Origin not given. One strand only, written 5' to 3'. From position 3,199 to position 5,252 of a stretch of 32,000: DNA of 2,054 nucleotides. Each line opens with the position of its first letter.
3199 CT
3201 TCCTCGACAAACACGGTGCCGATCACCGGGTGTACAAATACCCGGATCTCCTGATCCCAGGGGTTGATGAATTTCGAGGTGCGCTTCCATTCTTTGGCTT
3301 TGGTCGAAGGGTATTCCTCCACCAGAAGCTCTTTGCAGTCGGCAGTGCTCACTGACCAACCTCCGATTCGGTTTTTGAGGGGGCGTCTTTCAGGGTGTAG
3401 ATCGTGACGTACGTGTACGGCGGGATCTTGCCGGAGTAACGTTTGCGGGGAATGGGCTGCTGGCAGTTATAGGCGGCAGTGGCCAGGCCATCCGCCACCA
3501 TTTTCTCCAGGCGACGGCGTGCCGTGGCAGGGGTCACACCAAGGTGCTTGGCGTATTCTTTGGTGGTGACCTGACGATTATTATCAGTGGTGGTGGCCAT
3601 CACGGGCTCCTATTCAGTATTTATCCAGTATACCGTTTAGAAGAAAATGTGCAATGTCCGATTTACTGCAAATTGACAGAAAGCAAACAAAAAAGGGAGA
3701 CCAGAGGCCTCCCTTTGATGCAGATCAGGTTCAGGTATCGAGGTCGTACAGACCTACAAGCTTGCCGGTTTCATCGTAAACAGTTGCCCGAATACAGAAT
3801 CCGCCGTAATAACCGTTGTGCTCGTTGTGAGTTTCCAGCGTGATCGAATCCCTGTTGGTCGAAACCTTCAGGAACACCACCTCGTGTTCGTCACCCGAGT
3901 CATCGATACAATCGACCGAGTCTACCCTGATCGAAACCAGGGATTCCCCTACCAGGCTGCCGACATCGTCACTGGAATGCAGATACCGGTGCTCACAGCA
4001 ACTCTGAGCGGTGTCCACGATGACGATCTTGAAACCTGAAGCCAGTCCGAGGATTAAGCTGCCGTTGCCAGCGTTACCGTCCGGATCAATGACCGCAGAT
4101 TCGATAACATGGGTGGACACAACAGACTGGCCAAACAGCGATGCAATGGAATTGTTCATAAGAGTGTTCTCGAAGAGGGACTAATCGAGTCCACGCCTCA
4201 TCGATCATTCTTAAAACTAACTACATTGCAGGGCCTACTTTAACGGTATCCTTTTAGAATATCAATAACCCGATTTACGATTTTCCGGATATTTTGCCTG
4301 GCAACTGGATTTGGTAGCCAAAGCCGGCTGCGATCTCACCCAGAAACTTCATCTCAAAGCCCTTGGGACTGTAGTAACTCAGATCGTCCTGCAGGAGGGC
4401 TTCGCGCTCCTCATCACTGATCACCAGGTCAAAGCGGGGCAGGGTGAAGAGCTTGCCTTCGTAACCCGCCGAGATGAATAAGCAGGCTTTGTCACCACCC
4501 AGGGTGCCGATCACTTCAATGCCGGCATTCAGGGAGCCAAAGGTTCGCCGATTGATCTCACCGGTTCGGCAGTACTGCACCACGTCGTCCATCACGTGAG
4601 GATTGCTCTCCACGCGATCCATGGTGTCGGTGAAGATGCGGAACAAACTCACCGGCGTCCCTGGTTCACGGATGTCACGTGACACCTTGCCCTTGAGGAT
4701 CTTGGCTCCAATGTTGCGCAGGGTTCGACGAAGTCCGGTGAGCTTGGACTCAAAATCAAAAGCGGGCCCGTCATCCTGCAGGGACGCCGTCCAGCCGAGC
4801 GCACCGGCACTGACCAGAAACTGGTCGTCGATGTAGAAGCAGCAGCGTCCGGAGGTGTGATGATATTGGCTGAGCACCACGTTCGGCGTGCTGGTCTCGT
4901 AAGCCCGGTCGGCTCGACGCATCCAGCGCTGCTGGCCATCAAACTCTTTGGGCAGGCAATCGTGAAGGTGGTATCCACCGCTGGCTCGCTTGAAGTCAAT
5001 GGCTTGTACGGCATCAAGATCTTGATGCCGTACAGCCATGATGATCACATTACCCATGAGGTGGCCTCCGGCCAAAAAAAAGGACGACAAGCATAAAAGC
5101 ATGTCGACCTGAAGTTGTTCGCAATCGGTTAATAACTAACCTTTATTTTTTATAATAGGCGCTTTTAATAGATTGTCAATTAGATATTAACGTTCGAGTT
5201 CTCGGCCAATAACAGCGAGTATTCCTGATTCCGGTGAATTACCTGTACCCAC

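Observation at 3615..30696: At least ten copies of an asymmetric 21-bp palindrome fused to promoter -10 elements (class-1 operator)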

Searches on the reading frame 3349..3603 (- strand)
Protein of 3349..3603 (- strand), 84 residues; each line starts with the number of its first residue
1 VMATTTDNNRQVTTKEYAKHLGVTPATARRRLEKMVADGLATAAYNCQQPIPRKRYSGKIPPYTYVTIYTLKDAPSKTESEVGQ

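Call 11: search_protein_families(library=pfam, proteins=[window:3349-3603:-], max_evalue=0.01)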
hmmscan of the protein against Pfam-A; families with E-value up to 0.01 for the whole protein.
window:3349-3603:- (84 aa): 11 families
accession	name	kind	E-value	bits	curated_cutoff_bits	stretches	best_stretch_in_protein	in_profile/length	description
PF08220.18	HTH_DeoR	-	5.1e-06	26.6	21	1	8-47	11-50/57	DeoR-like helix-turn-helix domain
PF13412.12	HTH_24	-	2.8e-05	24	21.9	1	9-40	15-46/48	Winged helix-turn-helix DNA-binding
PF01325.25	Fe_dep_repress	-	0.00042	20.9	26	1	8-41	19-52/60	Iron dependent repressor, N-terminal DNA binding domain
PF16365.12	EutK_C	-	0.0014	19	27.5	1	1-39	4-42/52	Ethanolamine utilization protein EutK C-terminus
PF12840.13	HTH_20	-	0.0022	18.4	27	1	12-40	19-47/51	Helix-turn-helix domain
PF04157.22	EAP30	-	0.0028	17.8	26.8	1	6-41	178-215/219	EAP30/Vps36 family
PF13404.12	HTH_AsnC-type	-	0.0031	17.8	27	1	13-35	19-41/42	AsnC-type helix-turn-helix domain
PF13545.12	HTH_Crp_2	-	0.0036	17.7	27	1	11-42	22-53/70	Crp-like helix-turn-helix domain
PF04967.18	HTH_10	-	0.0056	16.9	23.1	1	7-34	19-46/53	HTH DNA binding domain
PF22798.2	DUF5817_CT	-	0.0068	16.7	29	0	15-42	19-46/54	DUF5817, C-terminal domain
PF09339.16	HTH_IclR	-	0.0095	16.1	22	0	10-41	17-48/52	IclR helix-turn-helix domain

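Call 21: find_homologous_proteins(query=window:3349-3603:-, max_evalue=0.001)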
Query window:3349-3603:- (84 aa): 9 proteins with E <= 0.001 among 9 candidates.
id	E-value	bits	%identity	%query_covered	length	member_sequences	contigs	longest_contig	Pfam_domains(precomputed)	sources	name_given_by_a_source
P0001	6.4e-46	171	96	99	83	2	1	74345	PF13412.13,PF08220.19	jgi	jgi:DeoR/GlpR family transcriptional regulator of sugar metabolism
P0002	4.3e-38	146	83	99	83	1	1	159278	PF13412.13,PF08220.19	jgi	jgi:predicted ArsR family transcriptional regulator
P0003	9.7e-31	123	69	99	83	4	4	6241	-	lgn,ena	-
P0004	2.4e-30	122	72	99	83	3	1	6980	-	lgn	-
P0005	5.8e-28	114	71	95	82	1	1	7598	-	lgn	-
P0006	3.4e-27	112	66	99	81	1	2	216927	PF08220.19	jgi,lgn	jgi:predicted ArsR family transcriptional regulator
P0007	2.8e-19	86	59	85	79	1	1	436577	-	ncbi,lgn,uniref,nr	ncbi:hypothetical protein [Pseudomonas putida]|uniref:Uncharacterized protein n=1 Tax=Pseudomonas pu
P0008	2.9e-19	86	61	85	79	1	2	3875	-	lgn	-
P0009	2.3e-18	84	58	85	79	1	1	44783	-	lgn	-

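Call 22: find_encoding_contigs(protein=P0001, flank=10000, max_places=3)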
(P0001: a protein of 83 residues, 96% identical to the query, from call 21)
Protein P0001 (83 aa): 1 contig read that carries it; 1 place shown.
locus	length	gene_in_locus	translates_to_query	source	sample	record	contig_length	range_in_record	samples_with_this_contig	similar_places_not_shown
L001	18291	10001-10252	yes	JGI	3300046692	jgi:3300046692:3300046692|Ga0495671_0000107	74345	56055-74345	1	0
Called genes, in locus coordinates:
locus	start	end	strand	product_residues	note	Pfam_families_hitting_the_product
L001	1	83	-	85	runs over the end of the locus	-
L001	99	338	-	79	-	-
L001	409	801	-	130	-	PF22055:MvaT_DBD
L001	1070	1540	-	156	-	-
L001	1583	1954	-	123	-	PF03333:PapB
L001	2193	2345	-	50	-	-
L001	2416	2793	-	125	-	PF00436:SSB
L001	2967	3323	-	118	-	-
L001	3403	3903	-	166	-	PF00436:SSB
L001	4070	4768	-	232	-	-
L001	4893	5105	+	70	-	-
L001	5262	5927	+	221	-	-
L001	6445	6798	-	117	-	-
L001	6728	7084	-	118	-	-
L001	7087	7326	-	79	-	-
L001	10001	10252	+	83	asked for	PF08220:HTH_DeoR (weak), PF13412:HTH_24 (faint)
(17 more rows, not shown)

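Call 23: find_encoding_contigs(protein=P0002, flank=10000, max_places=3)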
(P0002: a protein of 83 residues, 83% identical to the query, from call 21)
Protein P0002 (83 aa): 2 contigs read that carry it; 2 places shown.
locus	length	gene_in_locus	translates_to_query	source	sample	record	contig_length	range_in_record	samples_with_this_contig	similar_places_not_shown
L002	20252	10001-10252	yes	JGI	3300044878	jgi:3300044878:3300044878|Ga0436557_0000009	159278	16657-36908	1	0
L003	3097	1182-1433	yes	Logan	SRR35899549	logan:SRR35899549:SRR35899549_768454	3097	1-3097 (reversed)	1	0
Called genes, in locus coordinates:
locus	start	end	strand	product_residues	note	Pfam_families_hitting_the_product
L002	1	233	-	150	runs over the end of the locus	-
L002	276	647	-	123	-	PF03333:PapB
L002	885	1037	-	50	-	-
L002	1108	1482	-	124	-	PF00436:SSB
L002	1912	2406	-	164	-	PF00436:SSB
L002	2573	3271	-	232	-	-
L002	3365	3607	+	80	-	-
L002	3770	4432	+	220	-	-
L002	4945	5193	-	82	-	-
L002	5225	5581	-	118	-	-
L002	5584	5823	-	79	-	-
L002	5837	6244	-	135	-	-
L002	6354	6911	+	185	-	-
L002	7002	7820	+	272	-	-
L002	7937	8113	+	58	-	-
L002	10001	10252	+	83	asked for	PF08220:HTH_DeoR (weak), PF13412:HTH_24 (faint)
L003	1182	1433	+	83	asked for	PF08220:HTH_DeoR (weak), PF13412:HTH_24 (faint)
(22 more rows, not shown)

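Call 24: find_encoding_contigs(protein=P0006, flank=10000, max_places=3)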
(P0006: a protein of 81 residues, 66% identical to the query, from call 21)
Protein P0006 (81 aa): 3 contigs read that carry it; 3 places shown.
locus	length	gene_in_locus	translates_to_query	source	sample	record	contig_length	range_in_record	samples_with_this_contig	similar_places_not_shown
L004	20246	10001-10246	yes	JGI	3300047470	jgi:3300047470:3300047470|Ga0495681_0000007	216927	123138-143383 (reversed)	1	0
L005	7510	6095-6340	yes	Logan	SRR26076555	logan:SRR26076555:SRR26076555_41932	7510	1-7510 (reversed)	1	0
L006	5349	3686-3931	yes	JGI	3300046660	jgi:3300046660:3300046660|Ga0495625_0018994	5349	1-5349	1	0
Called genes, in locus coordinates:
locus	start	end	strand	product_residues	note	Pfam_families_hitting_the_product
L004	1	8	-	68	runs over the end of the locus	-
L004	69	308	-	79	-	-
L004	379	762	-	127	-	PF22055:MvaT_DBD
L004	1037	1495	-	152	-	-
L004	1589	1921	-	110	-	PF03333:PapB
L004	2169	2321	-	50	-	-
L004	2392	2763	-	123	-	PF00436:SSB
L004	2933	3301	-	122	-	-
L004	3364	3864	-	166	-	PF00436:SSB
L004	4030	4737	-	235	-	-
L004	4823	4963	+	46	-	-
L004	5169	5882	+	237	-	-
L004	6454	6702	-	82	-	-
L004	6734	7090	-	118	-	-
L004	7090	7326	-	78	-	-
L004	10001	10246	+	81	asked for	PF08220:HTH_DeoR (faint)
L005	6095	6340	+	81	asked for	PF08220:HTH_DeoR (faint)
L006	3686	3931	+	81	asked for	PF08220:HTH_DeoR (faint)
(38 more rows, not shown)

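Call 25: find_encoding_contigs(protein=P0007, flank=10000, max_places=3)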
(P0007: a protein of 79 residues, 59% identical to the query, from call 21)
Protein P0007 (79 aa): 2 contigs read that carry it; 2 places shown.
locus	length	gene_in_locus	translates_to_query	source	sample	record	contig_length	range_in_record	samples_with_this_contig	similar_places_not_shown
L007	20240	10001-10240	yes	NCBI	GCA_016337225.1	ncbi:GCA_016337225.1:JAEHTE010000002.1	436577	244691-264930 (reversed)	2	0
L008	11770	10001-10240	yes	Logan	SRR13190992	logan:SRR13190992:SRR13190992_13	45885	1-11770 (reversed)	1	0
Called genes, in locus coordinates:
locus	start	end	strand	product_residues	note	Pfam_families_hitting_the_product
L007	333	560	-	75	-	-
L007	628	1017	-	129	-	PF22055:MvaT_DBD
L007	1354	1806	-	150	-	-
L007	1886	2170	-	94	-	PF03333:PapB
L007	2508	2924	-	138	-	-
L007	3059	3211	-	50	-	-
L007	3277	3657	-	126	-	PF00436:SSB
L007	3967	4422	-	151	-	PF00436:SSB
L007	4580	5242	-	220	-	-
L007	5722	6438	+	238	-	-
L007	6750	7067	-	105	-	-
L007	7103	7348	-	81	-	-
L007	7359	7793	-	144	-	-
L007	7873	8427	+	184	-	-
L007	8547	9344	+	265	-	-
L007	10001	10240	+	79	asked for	-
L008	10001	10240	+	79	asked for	-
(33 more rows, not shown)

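Call 41: search_dna_similar(query=window:3349-3603:-, collection=plasmids, mode=protein, max_evalue=1, max_rows=20)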
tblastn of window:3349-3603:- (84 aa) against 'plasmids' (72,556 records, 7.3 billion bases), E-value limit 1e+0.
Records with a match: 2; places in all: 2; records where one place covers at least 80% of the query: 1.
Best place of each record, by identity: <60% 2.
By first word of the organism name: Burkholderia 1; Chondrinema 1.
By predicted mobility (MOB-suite, as given by PLSDB): conjugative 1; non-mobilizable 1.
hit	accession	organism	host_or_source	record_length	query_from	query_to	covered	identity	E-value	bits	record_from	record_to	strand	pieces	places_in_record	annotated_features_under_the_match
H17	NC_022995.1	Burkholderia sp. M701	-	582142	1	84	100%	39.3%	4e-3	41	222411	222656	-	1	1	hypothetical protein (x2)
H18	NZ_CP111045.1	Chondrinema litorale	Seaweed,red alga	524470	8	40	39%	48.5%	8e-1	34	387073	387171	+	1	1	metalloregulator ArsR/SmtB family transcription factor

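Call 87: search_protein_families(library=ncbifam, proteins=[window:3349-3603:-], max_evalue=0.1)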
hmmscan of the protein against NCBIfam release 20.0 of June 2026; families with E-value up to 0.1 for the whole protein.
window:3349-3603:- (84 aa): 8 families
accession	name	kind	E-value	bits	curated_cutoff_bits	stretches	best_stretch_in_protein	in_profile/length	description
NF010034.0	PRK13509.1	equivalog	0.00095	18.6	244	1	7-42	15-50/251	HTH-type transcriptional regulator UlaR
NF008384.0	PRK11179.1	equivalog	0.027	14.3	227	1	9-44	21-56/153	transcriptional regulator AsnC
NF003950.0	PRK05450.1-3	subfamily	0.039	13.3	234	1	27-73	138-184/248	3-deoxy-manno-octulosonate cytidylyltransferase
NF008273.0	PRK11050.1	equivalog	0.051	13.2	153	1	8-43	51-86/156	manganese-binding transcriptional regulator MntR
NF040939.2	trans_reg_lrs14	equivalog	0.055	13.5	90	1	6-57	31-82/103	Lrs14 family HTH-type transcriptional regulator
TIGR03879.1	near_KaiC_dom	domain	0.061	13.8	65.1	1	8-65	32-85/91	probable regulatory domain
TIGR02702.1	SufR_cyano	equivalog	0.07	12.8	178.8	1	9-57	13-61/208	iron-sulfur cluster biosynthesis transcriptional regulator SufR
TIGR02431.1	pcaR_pcaU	subfamily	0.084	12.2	284.75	1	7-44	20-57/248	beta-ketoadipate pathway transcriptional regulators, PcaR/PcaU/PobR family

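Call 88: search_protein_families(library=phrogs, proteins=[window:3349-3603:-], max_evalue=0.01)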
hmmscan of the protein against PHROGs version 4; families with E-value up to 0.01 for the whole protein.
window:3349-3603:- (84 aa): 2 families
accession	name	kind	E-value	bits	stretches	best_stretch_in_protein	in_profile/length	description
phrog_57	-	head and packaging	0.00038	21.4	1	2-38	3-39/199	terminase small subunit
phrog_3502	-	unknown function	0.0023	19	1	4-40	63-100/131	-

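Call 95: predict_structure(alignment_id=A1)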
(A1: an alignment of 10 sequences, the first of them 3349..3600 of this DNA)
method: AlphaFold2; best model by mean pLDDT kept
length: 83 residues; sequences in the alignment: 10
mean_pLDDT: 71.1   pTM: 0.51
mean pLDDT of the five models: 71.1, 68.4, 67.8, 66.3, 63.4
residues with pLDDT >= 90: 2; 70-90: 45; 50-70: 21; < 50: 15
segments of 3 or more residues with pLDDT < 50: 1-6, 75-83
pLDDT, mean of each block of 10 residues (from residue 1): 53 86 89 87 74 63 78 49 37
secondary structure, 60 per line:
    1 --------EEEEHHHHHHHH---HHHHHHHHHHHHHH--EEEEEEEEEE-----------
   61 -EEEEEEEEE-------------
elements in order: E9-12 H13-20 H24-37 E40-49 E62-70

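Call 99: fold_search(model_id=the predicted structure, library=pdb)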
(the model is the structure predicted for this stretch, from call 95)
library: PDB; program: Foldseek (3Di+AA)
matches with E <= 10: 1052; with E <= 0.001: 0
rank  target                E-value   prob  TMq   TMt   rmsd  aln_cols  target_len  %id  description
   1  2htj                  3.3e-02  0.97  0.43  0.44   7.8        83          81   20  NMR structure of E.coli PapI (released 2007-01-30)
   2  4g6q_A                3.7e-02  0.97  0.47  0.25   7.1        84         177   20  The crystal structure of a functionally unknown protein Kfla_6221 from Kribbella flavida DSM 17836 (released 2012-09-19)
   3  2p4w_B                4.0e-02  1.00  0.50  0.22   3.5        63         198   22  Crystal structure of heat shock regulator from Pyrococcus furiosus (released 2007-03-27)
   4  6xjf_G                4.5e-02  1.00  0.51  0.41   2.6        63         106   19  X-ray crystal structure of Pyrococcus furiosus general transcription factor TFE-alpha (SeMet labeled protein) (released 2020-07-08)
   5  3r0a_A                4.8e-02  1.00  0.52  0.37   3.8        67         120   21  Possible transcriptional regulator from Methanosarcina mazei Go1 (gi 21227196) (released 2011-03-23)
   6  6pln_B                5.1e-02  0.99  0.49  0.40   5.4        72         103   21  X-ray crystal structure of Pyrococcus furiosus general transcription factor TFE-alpha (released 2020-07-08)
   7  4g6q_B                5.1e-02  0.99  0.48  0.26   5.0        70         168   21  The crystal structure of a functionally unknown protein Kfla_6221 from Kribbella flavida DSM 17836 (released 2012-09-19)
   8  1uly                  6.2e-02  0.99  0.48  0.22   7.6        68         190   20  Crystal structure analysis of the ArsR homologue DNA-binding protein from P. horikoshii OT3 (released 2004-10-19)
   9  2cwe                  6.6e-02  0.99  0.48  0.22   7.6        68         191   20  Crystal structure of hypothetical transcriptional regulator protein, PH1932 from Pyrococcus horikoshii OT3 (released 2005-12-20)
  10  2d1h_A                7.5e-02  1.00  0.47  0.39   4.1        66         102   15  Crystal structure of ST1889 protein from thermoacidophilic archaeon Sulfolobus tokodaii (released 2006-09-05)
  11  2d1h_B                8.0e-02  1.00  0.47  0.40   4.0        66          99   15  Crystal structure of ST1889 protein from thermoacidophilic archaeon Sulfolobus tokodaii (released 2006-09-05)
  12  2p4w_A                8.6e-02  1.00  0.50  0.22   3.5        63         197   22  Crystal structure of heat shock regulator from Pyrococcus furiosus (released 2007-03-27)
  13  2nyx_B                8.6e-02  0.99  0.47  0.27   5.1        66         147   20  Crystal structure of RV1404 from Mycobacterium tuberculosis (released 2006-12-05)
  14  6kf4_G                8.6e-02  0.97  0.47  0.25   5.7        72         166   22  Cryo-EM structure of Thermococcus kodakarensis RNA polymerase (released 2020-07-01)
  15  3r0a_B                9.2e-02  1.00  0.56  0.39   3.5        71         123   18  Possible transcriptional regulator from Methanosarcina mazei Go1 (gi 21227196) (released 2011-03-23)
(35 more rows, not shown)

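Call 111: search_solved_structures(query=A1, max_evalue=1)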
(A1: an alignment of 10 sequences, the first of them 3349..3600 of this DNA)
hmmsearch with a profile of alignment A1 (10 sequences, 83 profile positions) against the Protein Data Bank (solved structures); distinct sequences matched with E-value up to 1: 5.
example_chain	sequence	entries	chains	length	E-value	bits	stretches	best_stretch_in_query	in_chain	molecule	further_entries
8etq_A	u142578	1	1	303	9.6e-05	25.3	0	13-37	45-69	k-cTRP5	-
5xyi_Z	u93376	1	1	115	0.096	15.7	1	1-41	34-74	Uncharacterized protein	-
5zr4_A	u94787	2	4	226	0.15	15.1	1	7-39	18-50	Metal-dependent transcriptional regulator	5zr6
4u0y_A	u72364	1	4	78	0.23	14.5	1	14-39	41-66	HTH-type transcriptional repressor YvoA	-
7pwf_Z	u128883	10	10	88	0.82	12.7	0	6-39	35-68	40S ribosomal protein S25 | Ribosomal protein S25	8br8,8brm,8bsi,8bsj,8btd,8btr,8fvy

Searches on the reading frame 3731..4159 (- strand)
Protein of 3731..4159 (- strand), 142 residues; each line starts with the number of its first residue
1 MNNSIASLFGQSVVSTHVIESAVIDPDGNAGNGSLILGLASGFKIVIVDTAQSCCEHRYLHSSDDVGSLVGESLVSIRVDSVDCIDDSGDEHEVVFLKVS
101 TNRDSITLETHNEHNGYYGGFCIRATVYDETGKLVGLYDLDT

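Call 11: search_protein_families(library=pfam, proteins=[window:3731-4159:-], max_evalue=0.01)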
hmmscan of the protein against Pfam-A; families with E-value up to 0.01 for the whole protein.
window:3731-4159:- (142 aa): 1 family
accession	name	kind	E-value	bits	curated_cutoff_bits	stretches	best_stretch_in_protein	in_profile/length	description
PF24240.1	DUF7448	-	9e-13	49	27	1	30-120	13-100/104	Domain of unknown function (DUF7448)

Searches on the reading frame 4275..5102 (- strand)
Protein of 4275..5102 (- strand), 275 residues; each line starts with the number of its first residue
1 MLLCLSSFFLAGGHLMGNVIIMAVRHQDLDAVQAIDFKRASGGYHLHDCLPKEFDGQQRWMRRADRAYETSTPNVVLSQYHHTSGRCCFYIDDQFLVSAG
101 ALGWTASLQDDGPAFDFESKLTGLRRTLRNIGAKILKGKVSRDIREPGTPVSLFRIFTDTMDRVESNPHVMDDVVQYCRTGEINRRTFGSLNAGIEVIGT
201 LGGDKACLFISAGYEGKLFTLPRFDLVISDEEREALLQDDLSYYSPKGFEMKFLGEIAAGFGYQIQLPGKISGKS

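Call 11: search_protein_families(library=pfam, proteins=[window:4275-5102:-], max_evalue=0.01)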
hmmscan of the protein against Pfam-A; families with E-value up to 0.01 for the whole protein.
window:4275-5102:- (275 aa): 0 families

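Call 18: search_dna_similar(query=window:4275-5102:-, collection=plasmids, mode=protein, max_rows=15)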
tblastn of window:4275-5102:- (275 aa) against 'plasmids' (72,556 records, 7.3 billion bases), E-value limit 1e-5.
Records with a match: 2; places in all: 2; records where one place covers at least 80% of the query: 2.
Best place of each record, by identity: <60% 2.
By first word of the organism name: Pseudomonas 2.
By predicted mobility (MOB-suite, as given by PLSDB): non-mobilizable 2.
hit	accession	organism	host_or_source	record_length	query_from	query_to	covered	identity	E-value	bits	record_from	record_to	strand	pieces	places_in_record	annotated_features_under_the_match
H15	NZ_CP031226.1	Pseudomonas amygdali pv. lachrymans str. M301315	-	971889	11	265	93%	21.1%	2e-8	62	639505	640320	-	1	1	hypothetical protein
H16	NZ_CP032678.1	Pseudomonas sp. Leaf58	Arabidopsis,whole organism,phyllosphere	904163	16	236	80%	23.9%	2e-8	62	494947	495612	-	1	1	hypothetical protein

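Call 19: search_dna_similar(query=window:4275-5102:-, collection=phages, mode=protein, max_rows=15)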
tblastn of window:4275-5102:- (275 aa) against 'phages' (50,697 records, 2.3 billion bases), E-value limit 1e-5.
No match.

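Call 20: find_encoding_contigs(protein=window:4275-5102:-, flank=10000, max_places=6)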
Protein window:4275-5102:- (275 aa): no gene with exactly this product is on record in the collection.
